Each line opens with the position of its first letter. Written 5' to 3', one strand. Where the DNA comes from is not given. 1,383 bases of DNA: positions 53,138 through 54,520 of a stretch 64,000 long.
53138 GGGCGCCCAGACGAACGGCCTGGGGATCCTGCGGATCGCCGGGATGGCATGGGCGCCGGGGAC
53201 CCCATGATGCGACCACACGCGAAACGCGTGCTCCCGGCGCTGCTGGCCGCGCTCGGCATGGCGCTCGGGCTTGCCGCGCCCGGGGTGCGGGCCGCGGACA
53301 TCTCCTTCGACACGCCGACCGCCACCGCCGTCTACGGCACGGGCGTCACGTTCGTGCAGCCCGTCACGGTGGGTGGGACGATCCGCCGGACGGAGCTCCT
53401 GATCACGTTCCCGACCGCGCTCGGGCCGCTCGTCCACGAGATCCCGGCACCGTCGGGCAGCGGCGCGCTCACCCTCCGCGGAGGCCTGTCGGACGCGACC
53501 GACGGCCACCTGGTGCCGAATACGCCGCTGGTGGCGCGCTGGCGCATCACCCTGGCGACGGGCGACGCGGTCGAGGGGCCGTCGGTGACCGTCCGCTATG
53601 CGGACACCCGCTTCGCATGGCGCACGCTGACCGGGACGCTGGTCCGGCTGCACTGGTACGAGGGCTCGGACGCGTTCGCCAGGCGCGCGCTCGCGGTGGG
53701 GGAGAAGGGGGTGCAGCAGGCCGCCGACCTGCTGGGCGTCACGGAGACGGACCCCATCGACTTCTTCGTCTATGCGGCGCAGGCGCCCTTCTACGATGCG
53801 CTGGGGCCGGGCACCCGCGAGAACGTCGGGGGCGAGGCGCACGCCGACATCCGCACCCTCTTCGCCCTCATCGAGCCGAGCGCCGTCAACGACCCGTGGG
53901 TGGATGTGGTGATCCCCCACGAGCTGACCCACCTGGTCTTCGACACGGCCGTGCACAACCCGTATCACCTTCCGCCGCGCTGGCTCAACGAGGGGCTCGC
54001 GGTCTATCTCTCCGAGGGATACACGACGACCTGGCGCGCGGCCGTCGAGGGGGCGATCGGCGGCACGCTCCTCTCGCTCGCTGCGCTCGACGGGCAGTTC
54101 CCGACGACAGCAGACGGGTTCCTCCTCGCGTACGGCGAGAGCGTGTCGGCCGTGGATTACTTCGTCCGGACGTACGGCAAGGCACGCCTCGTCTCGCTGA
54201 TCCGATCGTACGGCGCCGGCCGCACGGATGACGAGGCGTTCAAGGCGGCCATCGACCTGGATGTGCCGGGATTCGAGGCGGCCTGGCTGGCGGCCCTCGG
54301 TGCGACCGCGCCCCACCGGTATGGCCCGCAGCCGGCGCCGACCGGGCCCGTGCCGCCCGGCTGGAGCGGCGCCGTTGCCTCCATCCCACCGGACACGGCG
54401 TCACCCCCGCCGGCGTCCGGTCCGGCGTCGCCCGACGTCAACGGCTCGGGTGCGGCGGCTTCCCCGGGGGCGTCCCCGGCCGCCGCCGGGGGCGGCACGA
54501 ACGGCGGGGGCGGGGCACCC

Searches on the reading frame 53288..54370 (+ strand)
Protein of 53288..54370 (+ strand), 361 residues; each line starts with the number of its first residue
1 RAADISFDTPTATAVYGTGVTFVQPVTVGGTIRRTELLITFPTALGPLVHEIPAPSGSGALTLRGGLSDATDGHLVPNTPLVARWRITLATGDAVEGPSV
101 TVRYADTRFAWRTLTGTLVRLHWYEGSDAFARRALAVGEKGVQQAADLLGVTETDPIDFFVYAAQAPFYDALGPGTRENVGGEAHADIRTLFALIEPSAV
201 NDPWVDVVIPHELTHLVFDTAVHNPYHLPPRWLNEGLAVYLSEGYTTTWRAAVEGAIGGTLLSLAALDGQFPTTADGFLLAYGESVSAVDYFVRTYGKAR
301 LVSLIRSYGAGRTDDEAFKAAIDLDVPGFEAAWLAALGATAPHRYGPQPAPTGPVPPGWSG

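Call 67: search_protein_families(library=pfam, proteins=[window:53288-54370:+], max_evalue=0.001)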
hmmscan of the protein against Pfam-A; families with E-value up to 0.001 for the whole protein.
window:53288-54370:+ (361 aa): 1 family
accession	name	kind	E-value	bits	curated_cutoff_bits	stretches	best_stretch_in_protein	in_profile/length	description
PF13485.12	Peptidase_MA_2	-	1.2e-31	110.6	32.4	1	141-337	5-199/201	Peptidase MA superfamily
